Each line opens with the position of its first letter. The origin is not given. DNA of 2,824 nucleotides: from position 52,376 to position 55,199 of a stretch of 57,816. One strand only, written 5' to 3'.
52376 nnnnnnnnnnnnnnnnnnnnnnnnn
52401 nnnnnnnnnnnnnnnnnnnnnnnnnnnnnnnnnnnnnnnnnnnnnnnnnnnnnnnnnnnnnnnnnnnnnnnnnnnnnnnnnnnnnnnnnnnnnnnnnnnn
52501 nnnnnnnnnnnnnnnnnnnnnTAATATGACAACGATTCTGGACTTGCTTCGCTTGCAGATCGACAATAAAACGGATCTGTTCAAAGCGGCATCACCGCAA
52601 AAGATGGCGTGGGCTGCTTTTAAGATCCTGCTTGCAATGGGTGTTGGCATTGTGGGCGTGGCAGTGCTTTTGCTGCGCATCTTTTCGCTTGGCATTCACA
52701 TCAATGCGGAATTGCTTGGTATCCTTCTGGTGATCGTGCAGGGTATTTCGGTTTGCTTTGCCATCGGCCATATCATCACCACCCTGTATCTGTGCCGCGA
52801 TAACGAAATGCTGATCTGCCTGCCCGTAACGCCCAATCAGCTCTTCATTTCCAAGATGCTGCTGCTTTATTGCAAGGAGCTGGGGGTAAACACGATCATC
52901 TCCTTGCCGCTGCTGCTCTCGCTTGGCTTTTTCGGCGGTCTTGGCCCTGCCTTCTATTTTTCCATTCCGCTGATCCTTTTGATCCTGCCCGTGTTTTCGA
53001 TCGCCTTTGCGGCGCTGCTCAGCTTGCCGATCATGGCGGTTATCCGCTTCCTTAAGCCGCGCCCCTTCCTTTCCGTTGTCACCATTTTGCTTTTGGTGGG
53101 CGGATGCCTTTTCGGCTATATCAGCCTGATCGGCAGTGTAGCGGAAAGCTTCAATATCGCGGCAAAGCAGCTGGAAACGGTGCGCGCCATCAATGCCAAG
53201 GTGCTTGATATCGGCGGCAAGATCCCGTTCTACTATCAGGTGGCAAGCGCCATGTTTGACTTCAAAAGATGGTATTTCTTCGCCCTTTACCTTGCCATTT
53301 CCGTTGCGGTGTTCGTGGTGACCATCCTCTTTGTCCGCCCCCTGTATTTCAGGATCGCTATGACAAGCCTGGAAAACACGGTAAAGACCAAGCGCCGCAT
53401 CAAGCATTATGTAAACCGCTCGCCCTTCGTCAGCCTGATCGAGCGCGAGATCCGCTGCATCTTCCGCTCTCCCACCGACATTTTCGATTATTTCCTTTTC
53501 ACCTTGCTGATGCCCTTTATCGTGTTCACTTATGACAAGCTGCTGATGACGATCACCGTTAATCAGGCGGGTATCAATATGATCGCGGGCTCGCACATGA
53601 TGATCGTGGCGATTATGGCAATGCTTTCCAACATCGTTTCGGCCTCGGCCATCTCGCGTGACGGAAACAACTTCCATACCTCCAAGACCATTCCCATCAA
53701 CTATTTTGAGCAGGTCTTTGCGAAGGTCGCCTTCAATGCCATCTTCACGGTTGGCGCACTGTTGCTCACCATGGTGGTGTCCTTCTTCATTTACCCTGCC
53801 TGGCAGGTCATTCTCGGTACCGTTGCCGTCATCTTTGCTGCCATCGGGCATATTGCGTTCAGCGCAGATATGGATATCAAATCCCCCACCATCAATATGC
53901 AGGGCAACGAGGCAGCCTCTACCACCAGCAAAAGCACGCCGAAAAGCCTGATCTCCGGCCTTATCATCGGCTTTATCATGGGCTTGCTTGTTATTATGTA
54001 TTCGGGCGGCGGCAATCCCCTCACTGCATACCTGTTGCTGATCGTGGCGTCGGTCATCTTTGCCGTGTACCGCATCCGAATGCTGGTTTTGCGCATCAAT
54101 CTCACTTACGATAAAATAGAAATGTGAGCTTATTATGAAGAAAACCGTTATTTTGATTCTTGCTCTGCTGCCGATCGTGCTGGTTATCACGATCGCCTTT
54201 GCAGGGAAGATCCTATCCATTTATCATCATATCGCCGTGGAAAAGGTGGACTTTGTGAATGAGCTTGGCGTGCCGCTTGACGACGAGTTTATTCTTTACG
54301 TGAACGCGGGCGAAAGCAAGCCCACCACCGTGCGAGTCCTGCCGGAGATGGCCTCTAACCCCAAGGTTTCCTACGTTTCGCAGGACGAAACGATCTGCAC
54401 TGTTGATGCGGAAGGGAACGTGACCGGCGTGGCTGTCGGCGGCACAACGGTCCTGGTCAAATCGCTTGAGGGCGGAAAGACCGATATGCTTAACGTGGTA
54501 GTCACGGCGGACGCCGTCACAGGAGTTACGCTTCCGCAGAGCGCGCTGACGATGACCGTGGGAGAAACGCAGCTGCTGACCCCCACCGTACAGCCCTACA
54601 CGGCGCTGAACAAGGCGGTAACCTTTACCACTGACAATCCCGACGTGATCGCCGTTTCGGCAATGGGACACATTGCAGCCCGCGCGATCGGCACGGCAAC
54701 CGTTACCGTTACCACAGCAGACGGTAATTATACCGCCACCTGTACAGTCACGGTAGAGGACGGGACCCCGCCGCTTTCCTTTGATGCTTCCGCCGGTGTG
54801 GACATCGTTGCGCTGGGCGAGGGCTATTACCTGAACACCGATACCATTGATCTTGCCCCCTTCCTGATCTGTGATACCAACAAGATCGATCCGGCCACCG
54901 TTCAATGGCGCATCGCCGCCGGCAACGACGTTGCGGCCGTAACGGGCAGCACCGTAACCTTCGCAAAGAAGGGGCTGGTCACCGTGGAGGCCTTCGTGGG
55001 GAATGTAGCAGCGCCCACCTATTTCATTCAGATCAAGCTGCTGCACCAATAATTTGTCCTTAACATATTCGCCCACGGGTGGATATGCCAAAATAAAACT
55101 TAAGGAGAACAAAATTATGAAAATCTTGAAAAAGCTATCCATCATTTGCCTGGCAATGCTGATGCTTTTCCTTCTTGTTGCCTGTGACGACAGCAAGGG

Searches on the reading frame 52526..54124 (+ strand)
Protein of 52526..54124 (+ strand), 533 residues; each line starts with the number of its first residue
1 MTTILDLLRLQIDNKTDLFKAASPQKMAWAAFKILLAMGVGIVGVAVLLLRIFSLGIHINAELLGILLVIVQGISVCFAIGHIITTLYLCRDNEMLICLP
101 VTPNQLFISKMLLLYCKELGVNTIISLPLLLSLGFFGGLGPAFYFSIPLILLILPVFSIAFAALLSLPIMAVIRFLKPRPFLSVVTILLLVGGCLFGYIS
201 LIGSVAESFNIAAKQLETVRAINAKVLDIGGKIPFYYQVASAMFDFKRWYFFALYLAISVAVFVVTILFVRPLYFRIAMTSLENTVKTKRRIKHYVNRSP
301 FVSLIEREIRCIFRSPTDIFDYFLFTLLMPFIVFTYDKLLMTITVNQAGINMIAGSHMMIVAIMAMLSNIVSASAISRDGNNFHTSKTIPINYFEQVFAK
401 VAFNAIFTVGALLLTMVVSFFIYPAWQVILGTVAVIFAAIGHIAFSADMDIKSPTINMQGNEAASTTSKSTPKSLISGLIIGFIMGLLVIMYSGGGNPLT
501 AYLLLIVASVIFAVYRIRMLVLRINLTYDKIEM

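Call 57: search_protein_families(library=pfam, proteins=[window:52526-54124:+], max_evalue=0.001)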
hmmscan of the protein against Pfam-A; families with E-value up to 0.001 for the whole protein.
window:52526-54124:+ (533 aa): 1 family
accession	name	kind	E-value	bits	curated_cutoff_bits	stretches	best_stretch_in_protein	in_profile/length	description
PF16949.11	ABC_tran_2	-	2.4e-05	23.8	25.7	1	61-454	47-455/542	Putative ATP-binding cassette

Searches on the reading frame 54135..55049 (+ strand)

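Call 57: search_protein_families(library=pfam, proteins=[window:54135-55049:+], max_evalue=0.001)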
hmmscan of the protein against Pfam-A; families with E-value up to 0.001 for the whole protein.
window:54135-55049:+ (305 aa): 2 families
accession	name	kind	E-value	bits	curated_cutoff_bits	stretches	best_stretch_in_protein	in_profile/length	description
PF02368.24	Big_2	-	1.1e-25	89.8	22.8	2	127-205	1-79/79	Bacterial Ig-like domain (group 2)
PF22359.2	Big-like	-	6.3e-06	26.8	27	1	161-208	2-47/48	Bacterial Ig-like domain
